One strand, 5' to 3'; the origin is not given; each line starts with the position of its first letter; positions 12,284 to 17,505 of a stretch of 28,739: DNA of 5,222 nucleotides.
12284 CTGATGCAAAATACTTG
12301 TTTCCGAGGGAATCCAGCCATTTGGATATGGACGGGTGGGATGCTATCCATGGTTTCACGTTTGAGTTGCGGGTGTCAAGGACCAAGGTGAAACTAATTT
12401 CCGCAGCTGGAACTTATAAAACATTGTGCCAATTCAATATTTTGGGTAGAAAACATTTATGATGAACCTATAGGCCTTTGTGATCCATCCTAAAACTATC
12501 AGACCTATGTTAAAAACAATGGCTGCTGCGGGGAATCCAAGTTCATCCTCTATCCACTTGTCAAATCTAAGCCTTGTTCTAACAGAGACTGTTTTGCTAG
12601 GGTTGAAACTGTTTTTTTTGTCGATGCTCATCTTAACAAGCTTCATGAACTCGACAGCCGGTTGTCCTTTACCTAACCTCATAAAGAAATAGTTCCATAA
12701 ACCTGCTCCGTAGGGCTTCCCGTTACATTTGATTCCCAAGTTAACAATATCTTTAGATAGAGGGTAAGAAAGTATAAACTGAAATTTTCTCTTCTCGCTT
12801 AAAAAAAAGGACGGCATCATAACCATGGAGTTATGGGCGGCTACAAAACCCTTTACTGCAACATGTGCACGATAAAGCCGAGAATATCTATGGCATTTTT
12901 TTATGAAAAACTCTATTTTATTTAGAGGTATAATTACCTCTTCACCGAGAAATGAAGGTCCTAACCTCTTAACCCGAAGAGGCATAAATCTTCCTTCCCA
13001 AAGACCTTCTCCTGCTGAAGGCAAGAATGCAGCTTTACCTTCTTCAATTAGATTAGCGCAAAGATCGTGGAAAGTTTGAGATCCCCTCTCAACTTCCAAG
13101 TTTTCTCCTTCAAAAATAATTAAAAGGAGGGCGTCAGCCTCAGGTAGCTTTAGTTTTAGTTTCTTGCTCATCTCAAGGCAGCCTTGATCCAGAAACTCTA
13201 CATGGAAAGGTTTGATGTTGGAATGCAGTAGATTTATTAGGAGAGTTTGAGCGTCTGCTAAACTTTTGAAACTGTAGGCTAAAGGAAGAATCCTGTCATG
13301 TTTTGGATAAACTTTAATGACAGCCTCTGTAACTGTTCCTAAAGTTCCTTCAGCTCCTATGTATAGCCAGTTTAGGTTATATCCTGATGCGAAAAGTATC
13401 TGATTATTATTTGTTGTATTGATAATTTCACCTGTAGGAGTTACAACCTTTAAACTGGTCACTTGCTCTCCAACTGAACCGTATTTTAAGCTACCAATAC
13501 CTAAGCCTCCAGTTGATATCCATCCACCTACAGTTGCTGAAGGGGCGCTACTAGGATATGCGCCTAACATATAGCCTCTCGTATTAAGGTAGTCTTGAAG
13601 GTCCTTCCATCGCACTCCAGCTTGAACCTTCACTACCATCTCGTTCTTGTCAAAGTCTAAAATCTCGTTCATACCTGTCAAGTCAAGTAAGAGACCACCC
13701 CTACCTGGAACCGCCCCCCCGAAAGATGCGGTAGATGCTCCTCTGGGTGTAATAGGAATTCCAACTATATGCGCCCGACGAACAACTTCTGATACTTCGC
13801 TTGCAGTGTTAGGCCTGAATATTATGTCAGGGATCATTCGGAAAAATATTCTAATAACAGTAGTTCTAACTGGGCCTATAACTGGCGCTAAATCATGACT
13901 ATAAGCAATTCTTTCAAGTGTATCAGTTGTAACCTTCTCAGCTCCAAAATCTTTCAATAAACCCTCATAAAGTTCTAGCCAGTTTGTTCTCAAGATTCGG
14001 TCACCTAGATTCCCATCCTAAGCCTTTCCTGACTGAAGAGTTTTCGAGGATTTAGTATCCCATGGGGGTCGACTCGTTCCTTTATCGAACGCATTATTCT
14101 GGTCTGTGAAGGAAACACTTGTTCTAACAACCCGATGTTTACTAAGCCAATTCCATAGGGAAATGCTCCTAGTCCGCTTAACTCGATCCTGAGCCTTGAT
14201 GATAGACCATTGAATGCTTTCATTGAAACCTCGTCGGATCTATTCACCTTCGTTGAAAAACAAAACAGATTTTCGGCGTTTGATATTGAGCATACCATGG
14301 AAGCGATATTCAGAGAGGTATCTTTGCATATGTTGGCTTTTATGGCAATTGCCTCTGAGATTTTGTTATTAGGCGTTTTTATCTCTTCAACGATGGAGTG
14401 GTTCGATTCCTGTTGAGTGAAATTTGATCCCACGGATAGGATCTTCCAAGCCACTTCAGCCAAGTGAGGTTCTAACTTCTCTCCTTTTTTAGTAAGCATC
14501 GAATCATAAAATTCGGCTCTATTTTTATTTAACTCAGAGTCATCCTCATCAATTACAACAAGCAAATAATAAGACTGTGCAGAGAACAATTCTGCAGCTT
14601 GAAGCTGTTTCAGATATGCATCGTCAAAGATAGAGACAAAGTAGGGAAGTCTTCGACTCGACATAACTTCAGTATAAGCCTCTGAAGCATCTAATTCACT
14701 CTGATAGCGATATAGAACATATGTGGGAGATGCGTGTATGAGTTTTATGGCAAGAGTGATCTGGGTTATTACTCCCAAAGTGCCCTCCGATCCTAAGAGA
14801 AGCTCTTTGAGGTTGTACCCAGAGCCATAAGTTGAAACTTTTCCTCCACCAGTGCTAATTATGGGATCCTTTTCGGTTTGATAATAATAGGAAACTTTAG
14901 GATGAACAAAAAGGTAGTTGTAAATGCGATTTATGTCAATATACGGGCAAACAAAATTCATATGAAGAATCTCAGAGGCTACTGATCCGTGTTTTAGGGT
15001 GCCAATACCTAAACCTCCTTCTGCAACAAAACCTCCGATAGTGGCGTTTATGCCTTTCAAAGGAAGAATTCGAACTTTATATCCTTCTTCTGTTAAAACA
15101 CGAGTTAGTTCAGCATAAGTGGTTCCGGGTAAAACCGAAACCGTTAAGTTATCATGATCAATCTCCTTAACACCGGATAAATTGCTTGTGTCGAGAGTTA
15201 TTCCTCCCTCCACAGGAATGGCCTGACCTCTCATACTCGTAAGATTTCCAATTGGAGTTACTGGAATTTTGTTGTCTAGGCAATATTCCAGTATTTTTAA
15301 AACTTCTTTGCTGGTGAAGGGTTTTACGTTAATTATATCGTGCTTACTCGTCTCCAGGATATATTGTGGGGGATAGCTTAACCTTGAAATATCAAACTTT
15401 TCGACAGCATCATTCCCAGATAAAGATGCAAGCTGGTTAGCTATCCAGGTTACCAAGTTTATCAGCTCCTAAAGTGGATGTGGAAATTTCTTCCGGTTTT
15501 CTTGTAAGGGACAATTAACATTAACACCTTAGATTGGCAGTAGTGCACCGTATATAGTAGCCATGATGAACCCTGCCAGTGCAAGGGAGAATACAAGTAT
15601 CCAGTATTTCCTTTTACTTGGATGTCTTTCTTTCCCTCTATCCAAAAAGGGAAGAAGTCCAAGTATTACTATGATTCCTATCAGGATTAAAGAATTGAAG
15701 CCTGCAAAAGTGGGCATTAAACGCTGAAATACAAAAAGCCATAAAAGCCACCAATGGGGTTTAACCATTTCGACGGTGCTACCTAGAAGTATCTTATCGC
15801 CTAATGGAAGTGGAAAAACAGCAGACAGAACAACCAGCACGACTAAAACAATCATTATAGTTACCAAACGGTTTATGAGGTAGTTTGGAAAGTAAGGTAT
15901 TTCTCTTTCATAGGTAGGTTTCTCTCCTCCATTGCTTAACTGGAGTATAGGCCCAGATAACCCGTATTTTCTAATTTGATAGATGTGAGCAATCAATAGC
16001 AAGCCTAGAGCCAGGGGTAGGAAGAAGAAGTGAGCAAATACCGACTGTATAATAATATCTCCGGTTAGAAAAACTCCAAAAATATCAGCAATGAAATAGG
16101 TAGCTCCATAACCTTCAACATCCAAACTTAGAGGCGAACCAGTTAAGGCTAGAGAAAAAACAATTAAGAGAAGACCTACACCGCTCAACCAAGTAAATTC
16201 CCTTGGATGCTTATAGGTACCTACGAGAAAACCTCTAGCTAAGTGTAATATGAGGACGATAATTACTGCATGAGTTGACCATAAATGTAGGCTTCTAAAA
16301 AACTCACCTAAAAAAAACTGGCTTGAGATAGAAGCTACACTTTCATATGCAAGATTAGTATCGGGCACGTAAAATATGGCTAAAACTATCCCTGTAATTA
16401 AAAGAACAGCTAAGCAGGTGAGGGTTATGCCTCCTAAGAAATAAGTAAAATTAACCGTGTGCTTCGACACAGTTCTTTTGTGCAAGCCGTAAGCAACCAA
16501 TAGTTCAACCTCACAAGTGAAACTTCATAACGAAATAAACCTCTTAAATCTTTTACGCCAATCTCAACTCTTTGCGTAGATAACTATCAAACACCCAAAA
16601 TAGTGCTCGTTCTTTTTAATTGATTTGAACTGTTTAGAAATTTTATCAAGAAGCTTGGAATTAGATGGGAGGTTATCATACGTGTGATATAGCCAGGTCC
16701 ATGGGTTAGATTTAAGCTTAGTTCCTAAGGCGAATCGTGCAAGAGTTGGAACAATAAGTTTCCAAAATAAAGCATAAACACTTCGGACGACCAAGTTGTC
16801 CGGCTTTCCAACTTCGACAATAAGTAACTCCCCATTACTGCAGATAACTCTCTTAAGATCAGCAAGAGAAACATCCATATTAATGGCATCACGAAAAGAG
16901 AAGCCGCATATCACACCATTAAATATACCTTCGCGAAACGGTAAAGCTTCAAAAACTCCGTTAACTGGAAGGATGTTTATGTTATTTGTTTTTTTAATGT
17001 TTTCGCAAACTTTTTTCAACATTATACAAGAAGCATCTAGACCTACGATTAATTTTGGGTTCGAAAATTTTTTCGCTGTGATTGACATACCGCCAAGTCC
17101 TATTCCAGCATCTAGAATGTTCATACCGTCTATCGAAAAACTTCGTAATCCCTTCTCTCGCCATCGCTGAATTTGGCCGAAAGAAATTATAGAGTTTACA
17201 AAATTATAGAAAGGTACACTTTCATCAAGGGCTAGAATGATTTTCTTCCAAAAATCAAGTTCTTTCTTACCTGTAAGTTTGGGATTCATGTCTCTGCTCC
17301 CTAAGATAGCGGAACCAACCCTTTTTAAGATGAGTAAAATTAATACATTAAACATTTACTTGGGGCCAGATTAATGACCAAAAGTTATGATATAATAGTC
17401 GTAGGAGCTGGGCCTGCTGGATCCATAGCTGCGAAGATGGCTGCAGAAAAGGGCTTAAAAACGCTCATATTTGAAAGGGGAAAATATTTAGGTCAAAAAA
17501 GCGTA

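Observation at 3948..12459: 8.5-kb island integrated into the stop-codon region of a protein-coding gene via 27-bp direct repeats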

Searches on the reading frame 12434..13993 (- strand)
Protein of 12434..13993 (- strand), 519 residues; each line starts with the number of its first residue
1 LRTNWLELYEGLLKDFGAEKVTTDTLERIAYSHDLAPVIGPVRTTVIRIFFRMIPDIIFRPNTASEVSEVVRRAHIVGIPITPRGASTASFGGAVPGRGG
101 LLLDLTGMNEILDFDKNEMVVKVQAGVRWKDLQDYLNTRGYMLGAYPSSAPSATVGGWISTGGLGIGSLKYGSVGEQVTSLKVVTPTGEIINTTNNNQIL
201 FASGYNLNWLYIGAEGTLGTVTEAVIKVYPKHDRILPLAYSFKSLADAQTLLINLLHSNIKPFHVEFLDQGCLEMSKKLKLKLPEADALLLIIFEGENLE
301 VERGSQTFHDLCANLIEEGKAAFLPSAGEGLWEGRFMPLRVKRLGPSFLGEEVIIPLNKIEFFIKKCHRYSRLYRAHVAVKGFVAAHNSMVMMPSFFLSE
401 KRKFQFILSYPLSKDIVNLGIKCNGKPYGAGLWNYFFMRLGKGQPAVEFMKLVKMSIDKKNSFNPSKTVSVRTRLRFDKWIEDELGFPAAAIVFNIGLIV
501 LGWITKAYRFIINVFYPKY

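Call 8: search_protein_families(library=pfam, proteins=[window:12434-13993:-], max_evalue=0.01)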
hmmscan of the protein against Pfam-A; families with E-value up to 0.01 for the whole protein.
window:12434-13993:- (519 aa): 2 families
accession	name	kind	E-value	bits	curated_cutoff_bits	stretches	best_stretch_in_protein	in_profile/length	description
PF01565.28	FAD_binding_4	-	2.4e-41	141.1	26.4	1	55-193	1-138/139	FAD binding domain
PF02913.24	FAD-oxidase_C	-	1.7e-12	48.1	21.2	1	240-467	10-247/248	FAD linked oxidases, C-terminal domain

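Call 14: find_homologous_proteins(query=window:12434-13993:-)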
Query window:12434-13993:- (519 aa): 381 proteins with E <= 0.001 among 8000 candidates; the best 120 are listed.
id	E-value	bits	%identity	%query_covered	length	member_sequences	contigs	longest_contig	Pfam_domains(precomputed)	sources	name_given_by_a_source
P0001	0.0e+0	1185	100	100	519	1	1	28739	PF01565.29,PF02913.25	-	-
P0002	9.4e-124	432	40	99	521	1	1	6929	PF01565.29,PF02913.25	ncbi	ncbi:MAG: FAD-binding oxidoreductase [Candidatus Bathyarchaeia archaeon]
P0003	8.2e-108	379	39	90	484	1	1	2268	PF01565.29,PF02913.25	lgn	-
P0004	1.5e-101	359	37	91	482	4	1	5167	PF01565.29,PF02913.25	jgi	-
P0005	1.8e-101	358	36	92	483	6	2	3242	PF01565.29,PF02913.25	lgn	-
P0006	1.8e-101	358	37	91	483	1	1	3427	PF01565.29,PF02913.25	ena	-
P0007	2.5e-101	358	37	90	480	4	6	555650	PF01565.29,PF02913.25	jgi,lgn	jgi:glycolate oxidase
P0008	6.8e-101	356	38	90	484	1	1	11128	PF01565.29,PF02913.25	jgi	-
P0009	8.0e-101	356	37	91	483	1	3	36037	PF01565.29,PF02913.25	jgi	-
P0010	9.2e-101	356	38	91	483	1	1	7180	PF01565.29,PF02913.25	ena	-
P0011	1.3e-100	355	38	96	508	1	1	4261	PF01565.29,PF02913.25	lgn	-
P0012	4.3e-100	354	37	95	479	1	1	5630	PF01565.29,PF02913.25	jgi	-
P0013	4.4e-99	350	37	95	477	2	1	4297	PF01565.29,PF02913.25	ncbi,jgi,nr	ncbi:MAG: FAD-binding oxidoreductase [Deltaproteobacteria bacterium]|nr:FAD-binding oxidoreductase [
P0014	5.6e-99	350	37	91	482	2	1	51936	PF01565.29,PF02913.25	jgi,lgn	jgi:glycolate oxidase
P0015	3.3e-98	348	37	91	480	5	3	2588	PF01565.29,PF02913.25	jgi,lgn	-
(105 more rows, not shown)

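Call 15: find_encoding_contigs(protein=P0002, flank=7000, max_places=3)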
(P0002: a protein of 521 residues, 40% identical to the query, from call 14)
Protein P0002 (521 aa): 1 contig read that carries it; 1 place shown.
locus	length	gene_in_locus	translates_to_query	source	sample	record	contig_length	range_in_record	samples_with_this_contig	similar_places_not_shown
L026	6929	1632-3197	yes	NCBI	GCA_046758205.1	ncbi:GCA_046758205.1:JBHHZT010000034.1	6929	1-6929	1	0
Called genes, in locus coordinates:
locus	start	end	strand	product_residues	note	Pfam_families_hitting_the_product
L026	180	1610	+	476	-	PF01565:FAD_binding_4, PF02913:FAD-oxidase_C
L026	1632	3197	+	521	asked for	PF01565:FAD_binding_4, PF02913:FAD-oxidase_C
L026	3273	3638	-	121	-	-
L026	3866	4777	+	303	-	-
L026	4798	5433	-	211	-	PF00578:AhpC-TSA, PF02630:SCO1-SenC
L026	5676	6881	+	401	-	PF13237:Fer4_10 (faint), PF13183:Fer4_8, PF13534:Fer4_17, PF02754:CCG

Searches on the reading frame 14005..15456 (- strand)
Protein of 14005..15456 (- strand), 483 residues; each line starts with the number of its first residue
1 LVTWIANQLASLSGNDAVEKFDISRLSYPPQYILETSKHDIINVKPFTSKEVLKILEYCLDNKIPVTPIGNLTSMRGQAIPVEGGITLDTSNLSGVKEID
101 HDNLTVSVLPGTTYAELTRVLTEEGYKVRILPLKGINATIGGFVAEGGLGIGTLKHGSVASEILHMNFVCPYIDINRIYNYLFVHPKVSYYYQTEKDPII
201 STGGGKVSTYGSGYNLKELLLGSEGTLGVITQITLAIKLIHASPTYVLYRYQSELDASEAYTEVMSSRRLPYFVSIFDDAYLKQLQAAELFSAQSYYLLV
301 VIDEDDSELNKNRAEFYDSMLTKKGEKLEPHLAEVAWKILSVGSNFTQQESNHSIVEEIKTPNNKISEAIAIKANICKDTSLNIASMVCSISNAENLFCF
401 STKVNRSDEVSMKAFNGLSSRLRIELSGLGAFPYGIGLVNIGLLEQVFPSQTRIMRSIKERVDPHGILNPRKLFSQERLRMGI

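Call 8: search_protein_families(library=pfam, proteins=[window:14005-15456:-], max_evalue=0.01)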
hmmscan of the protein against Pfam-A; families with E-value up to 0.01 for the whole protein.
window:14005-15456:- (483 aa): 2 families
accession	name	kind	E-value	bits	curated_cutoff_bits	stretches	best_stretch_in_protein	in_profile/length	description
PF01565.28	FAD_binding_4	-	3.2e-27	95.4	26.4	1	44-171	5-131/139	FAD binding domain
PF02913.24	FAD-oxidase_C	-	4.1e-10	40.2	21.2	1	244-473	5-248/248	FAD linked oxidases, C-terminal domain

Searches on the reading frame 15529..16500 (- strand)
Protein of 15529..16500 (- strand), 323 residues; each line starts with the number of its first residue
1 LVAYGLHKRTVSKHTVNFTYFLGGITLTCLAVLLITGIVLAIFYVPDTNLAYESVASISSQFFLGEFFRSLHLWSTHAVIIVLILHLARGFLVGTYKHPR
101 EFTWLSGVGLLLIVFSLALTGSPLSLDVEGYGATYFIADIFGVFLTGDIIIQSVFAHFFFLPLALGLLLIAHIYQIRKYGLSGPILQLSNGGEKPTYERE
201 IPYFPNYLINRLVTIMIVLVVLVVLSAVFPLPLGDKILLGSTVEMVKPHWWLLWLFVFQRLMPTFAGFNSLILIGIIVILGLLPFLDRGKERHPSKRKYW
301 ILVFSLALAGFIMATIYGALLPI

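Call 8: search_protein_families(library=pfam, proteins=[window:15529-16500:-], max_evalue=0.01)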
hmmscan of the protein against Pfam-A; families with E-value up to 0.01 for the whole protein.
window:15529-16500:- (323 aa): 4 families
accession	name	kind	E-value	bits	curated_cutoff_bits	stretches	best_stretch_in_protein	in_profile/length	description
PF00033.24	Cytochrome_B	-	1.2e-23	84.4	27.2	1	12-162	6-171/189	Cytochrome b/b6/petB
PF13631.11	Cytochrom_B_N_2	-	2e-17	64.1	27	2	78-137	2-61/169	Cytochrome b(N-terminal)/b6/petB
PF00032.22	Cytochrom_B_C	-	2.3e-06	28.2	20.7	1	242-320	7-84/102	Cytochrome b(C-terminal)/b6/petD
PF14358.11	DUF4405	-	2.4e-05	25.2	26.7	1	25-88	5-63/66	Domain of unknown function (DUF4405)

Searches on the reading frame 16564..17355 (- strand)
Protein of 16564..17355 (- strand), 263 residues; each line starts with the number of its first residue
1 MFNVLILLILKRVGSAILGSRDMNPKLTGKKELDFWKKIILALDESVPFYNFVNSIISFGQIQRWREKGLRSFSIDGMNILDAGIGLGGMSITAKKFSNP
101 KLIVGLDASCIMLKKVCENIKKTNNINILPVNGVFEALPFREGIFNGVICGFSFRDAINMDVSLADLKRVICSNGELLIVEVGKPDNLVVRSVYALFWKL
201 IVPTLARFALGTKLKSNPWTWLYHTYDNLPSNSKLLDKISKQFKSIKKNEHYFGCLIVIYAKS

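Call 8: search_protein_families(library=pfam, proteins=[window:16564-17355:-], max_evalue=0.01)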
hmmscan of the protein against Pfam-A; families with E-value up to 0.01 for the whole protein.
window:16564-17355:- (263 aa): 5 families
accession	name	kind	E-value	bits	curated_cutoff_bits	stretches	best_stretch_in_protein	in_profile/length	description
PF01209.24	Ubie_methyltran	-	7e-21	75.1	20.1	1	50-256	20-226/233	ubiE/COQ5 methyltransferase family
PF13649.12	Methyltransf_25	-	5.6e-08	33.8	27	1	80-175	1-97/97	Methyltransferase domain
PF08241.18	Methyltransf_11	-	7.7e-08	33.3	21.2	1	81-179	1-95/95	Methyltransferase domain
PF13847.12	Methyltransf_31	-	7.1e-07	29.5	27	1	76-183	3-113/145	Methyltransferase domain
PF02475.24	TRM5-TYW2_MTfase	-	0.002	18.6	28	1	74-153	34-113/164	TRM5/TYW2 methyltransferase domain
